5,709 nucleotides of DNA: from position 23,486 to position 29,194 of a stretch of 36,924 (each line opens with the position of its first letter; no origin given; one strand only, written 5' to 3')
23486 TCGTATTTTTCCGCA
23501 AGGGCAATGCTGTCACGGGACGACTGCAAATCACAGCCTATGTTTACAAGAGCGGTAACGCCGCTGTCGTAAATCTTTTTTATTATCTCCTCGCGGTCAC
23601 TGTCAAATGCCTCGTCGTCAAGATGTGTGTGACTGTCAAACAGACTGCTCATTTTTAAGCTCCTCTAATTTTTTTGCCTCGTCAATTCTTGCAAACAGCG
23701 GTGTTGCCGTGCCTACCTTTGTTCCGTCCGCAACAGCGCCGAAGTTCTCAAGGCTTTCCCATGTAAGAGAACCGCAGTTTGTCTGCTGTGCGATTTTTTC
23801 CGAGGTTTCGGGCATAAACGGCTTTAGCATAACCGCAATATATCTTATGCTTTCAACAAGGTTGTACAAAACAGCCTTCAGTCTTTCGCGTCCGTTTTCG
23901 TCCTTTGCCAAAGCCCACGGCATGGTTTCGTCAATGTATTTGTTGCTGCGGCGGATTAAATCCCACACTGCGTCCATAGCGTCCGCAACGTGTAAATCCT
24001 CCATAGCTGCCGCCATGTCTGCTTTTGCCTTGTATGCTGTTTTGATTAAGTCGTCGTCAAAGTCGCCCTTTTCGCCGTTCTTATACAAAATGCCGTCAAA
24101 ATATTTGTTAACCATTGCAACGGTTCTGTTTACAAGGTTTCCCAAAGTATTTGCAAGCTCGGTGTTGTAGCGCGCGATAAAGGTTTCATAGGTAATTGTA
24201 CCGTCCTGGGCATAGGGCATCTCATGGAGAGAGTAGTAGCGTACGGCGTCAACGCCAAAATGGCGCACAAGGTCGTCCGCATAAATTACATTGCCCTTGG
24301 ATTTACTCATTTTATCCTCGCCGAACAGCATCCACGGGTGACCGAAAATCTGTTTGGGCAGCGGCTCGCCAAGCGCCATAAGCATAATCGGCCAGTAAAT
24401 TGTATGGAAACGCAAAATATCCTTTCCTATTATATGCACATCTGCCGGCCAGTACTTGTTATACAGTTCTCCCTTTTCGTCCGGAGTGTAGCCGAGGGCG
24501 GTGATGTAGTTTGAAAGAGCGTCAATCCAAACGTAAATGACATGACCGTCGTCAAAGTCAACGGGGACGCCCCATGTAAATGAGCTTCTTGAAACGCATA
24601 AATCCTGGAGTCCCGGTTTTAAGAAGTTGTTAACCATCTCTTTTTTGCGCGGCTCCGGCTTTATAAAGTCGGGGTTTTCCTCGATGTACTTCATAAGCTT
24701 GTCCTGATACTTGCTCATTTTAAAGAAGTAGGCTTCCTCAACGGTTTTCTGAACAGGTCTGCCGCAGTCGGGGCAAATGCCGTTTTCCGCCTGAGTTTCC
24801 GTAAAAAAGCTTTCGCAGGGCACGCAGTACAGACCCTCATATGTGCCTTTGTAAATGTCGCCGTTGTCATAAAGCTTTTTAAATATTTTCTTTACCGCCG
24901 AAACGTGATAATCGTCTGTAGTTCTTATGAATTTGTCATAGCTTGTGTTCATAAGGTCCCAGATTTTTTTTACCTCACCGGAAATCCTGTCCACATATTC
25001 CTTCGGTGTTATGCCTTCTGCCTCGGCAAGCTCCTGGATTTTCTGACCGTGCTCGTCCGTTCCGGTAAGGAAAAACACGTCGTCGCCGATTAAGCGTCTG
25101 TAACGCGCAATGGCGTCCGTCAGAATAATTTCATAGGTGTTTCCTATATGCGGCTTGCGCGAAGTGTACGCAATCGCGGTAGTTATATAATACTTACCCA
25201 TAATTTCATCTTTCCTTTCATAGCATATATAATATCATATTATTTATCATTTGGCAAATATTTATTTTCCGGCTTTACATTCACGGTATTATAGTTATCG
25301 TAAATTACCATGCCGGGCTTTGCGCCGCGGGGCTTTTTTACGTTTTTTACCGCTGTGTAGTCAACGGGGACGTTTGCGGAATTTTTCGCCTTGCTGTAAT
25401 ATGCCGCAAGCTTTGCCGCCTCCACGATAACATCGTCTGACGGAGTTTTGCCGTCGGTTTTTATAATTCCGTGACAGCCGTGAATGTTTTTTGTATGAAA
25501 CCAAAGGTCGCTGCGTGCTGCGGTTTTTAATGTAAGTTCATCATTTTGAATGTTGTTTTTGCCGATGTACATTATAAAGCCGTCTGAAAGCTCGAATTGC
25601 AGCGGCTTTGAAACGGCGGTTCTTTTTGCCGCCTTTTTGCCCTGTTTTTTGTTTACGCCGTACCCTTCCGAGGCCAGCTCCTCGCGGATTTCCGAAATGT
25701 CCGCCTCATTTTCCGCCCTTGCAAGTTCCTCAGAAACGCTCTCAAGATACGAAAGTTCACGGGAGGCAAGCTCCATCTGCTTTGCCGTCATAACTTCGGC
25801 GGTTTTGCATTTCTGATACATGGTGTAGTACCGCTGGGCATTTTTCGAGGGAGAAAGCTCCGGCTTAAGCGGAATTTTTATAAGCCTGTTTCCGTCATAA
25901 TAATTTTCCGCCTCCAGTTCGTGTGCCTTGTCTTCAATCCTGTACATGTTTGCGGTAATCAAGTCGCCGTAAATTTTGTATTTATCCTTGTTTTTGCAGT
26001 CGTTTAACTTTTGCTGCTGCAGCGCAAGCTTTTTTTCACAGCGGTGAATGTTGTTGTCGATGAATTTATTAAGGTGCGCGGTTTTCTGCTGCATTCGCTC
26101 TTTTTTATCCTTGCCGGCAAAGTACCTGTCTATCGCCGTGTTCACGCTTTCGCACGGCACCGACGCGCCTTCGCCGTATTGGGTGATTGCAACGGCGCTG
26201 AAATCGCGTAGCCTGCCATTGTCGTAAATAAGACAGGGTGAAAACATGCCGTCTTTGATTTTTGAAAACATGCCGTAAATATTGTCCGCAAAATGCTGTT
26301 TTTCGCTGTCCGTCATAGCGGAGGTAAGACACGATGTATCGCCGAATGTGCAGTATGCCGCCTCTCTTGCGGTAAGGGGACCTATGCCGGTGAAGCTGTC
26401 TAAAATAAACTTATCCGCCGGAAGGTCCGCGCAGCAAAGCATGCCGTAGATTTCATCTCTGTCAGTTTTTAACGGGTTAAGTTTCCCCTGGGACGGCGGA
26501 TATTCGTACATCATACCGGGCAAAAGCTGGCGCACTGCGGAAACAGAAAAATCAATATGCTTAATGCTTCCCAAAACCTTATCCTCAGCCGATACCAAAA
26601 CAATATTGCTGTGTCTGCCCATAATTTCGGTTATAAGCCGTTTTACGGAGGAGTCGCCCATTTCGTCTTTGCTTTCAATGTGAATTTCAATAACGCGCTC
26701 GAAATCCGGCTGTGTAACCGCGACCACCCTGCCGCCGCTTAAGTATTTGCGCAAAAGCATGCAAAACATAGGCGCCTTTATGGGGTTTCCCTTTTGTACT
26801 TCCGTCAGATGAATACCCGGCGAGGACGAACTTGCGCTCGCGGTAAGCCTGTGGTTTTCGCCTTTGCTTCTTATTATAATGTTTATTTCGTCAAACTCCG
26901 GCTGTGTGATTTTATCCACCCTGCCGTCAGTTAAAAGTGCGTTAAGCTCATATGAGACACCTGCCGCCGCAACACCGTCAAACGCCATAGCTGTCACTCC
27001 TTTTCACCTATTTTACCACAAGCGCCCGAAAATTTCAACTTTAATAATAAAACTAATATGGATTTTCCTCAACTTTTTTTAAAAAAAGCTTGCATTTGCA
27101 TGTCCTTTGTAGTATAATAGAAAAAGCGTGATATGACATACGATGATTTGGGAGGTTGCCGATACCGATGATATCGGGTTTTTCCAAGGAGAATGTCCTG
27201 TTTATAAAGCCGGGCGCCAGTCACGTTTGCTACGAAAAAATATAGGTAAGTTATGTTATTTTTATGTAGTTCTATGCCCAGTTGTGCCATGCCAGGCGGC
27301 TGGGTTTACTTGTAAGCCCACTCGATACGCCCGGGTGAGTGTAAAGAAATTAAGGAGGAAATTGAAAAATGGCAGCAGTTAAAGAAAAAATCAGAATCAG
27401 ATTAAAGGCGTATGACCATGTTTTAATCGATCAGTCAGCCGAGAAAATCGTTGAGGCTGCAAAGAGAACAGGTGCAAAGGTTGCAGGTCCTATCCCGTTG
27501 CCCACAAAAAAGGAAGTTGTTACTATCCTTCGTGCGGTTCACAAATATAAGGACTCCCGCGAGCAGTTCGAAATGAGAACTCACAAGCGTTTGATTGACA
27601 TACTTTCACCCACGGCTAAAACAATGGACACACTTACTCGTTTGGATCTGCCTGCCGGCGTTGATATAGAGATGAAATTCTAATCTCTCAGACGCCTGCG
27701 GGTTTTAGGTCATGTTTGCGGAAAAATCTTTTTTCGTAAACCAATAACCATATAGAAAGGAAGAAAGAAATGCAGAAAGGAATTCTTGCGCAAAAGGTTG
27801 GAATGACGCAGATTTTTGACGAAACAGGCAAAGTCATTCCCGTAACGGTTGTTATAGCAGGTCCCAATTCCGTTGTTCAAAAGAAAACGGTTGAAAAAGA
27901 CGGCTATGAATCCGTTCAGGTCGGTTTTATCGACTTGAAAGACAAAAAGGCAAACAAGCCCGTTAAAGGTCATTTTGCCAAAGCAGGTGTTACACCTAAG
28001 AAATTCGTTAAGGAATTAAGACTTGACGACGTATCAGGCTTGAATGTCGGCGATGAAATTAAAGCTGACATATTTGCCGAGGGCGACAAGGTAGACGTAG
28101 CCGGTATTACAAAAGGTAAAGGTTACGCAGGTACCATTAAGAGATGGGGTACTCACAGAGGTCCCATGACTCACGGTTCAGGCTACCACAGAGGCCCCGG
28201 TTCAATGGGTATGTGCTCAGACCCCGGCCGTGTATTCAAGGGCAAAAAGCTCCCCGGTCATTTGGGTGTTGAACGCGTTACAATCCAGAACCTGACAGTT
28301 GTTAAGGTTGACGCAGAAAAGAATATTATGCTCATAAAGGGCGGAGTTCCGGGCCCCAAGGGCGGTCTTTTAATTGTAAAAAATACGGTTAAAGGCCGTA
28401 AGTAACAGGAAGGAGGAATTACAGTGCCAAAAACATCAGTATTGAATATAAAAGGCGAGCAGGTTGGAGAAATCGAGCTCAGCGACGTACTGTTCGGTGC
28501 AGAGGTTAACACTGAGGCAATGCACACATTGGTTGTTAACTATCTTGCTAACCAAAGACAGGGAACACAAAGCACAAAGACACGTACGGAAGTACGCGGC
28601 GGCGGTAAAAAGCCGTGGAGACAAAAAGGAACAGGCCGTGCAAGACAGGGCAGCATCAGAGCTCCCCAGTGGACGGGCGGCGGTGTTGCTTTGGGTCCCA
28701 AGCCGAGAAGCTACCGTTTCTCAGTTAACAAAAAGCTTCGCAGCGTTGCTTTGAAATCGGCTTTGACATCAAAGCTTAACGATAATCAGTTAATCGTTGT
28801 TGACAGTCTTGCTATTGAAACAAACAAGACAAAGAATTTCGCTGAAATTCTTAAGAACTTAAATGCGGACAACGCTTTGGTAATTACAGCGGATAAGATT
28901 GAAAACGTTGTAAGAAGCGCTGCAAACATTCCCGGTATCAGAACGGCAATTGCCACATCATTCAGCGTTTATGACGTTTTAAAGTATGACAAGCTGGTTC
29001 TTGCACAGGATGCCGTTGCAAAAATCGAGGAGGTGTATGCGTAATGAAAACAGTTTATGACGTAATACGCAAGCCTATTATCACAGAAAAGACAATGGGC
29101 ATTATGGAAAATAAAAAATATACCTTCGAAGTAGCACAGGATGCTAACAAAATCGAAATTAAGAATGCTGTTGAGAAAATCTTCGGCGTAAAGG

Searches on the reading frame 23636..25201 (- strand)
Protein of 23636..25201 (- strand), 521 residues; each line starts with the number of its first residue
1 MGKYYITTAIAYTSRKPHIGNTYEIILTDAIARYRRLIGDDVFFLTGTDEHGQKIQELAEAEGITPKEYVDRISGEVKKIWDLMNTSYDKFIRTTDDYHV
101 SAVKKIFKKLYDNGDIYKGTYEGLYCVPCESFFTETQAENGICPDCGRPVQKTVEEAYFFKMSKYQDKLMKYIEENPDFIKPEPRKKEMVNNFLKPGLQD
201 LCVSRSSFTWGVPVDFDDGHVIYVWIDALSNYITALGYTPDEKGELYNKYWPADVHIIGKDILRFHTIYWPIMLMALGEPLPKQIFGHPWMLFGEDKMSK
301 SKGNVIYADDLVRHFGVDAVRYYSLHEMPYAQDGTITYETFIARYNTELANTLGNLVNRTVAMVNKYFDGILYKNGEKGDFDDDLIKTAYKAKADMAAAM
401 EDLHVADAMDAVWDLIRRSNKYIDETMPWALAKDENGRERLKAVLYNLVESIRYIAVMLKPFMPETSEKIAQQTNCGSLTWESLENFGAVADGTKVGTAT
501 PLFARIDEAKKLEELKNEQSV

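Call 76: search_protein_families(library=pfam, proteins=[window:23636-25201:-], max_evalue=0.0001)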
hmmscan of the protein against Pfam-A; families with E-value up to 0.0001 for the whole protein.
window:23636-25201:- (521 aa): 6 families
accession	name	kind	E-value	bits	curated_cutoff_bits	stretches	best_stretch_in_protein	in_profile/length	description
PF09334.17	tRNA-synt_1g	-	4.9e-114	381.6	20.1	2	155-360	181-390/391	tRNA synthetases class I (M)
PF00133.28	tRNA-synt_1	-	7.9e-32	110.9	22.7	2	4-214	25-243/414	tRNA synthetases class I (I, L, M and V)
PF19303.5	Anticodon_3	-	6.9e-12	45.9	23.5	1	375-511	4-140/152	Anticodon binding domain of methionyl tRNA ligase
PF01406.26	tRNA-synt_1e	-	3.4e-10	40.2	27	0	16-121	22-126/301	tRNA synthetases class I (C) catalytic domain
PF08264.19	Anticodon_1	-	2.4e-07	31.2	25.1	1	385-475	4-89/148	Anticodon-binding domain of tRNA ligase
PF01921.24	tRNA-synt_1f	-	7.3e-07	28.9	27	0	258-330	240-315/360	tRNA synthetases class I (K)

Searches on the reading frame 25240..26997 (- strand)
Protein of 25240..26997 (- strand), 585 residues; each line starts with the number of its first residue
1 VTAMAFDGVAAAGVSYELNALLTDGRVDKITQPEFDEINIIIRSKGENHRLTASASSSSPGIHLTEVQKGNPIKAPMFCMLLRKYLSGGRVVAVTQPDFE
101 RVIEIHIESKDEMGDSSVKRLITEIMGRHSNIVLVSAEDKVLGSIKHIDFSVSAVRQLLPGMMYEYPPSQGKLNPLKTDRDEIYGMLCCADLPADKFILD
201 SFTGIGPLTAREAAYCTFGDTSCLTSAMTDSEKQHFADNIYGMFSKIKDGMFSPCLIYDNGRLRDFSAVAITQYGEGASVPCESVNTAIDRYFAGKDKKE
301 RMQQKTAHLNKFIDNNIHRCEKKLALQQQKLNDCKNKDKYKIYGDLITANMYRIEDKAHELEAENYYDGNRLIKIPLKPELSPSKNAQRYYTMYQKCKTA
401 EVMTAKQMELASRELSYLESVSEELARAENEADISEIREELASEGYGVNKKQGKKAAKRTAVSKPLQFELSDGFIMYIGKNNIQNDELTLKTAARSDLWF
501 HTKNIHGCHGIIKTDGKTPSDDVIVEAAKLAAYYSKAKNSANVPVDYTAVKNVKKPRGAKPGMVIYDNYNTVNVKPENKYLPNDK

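Call 76: search_protein_families(library=pfam, proteins=[window:25240-26997:-], max_evalue=0.0001)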
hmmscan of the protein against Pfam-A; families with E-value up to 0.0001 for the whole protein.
window:25240-26997:- (585 aa): 3 families
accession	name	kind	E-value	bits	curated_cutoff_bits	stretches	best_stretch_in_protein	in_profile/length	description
PF05833.16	NFACT_N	-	1.1e-145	486.3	31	1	7-458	1-454/456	NFACT N-terminal and middle domains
PF05670.18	NFACT-R_1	-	1.6e-14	54.9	29.8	1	466-558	3-98/112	NFACT protein RNA binding domain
PF18297.6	NFACT-R_2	-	1.6e-07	31.8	26.9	1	468-554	4-86/104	NFACT protein RNA binding domain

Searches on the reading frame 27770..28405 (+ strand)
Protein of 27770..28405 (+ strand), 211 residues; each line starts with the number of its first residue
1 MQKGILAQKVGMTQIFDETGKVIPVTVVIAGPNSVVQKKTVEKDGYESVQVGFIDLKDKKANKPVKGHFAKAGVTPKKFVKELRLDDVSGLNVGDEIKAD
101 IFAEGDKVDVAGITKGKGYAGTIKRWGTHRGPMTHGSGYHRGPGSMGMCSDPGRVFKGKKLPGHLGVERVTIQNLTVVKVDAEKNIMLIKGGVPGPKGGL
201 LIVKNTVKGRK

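Call 76: search_protein_families(library=pfam, proteins=[window:27770-28405:+], max_evalue=0.0001)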
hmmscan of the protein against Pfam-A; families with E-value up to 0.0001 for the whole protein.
window:27770-28405:+ (211 aa): 1 family
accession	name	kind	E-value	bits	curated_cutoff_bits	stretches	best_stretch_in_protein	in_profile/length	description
PF00297.29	Ribosomal_L3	-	1.7e-15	57.3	22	1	99-182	209-290/369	Ribosomal protein L3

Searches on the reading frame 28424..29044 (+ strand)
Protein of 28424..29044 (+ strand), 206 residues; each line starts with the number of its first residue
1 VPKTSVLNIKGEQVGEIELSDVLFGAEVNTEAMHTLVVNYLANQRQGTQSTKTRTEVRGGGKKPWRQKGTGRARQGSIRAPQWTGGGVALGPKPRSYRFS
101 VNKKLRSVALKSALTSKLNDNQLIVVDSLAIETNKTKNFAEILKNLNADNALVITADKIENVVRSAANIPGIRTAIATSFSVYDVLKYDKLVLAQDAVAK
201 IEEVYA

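Call 76: search_protein_families(library=pfam, proteins=[window:28424-29044:+], max_evalue=0.0001)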
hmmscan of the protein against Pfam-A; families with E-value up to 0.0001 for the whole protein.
window:28424-29044:+ (206 aa): 1 family
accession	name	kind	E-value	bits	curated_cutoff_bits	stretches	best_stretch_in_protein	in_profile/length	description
PF00573.27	Ribosomal_L4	-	3.3e-73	245.8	25.8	1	17-203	1-189/190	Ribosomal protein L4/L1 family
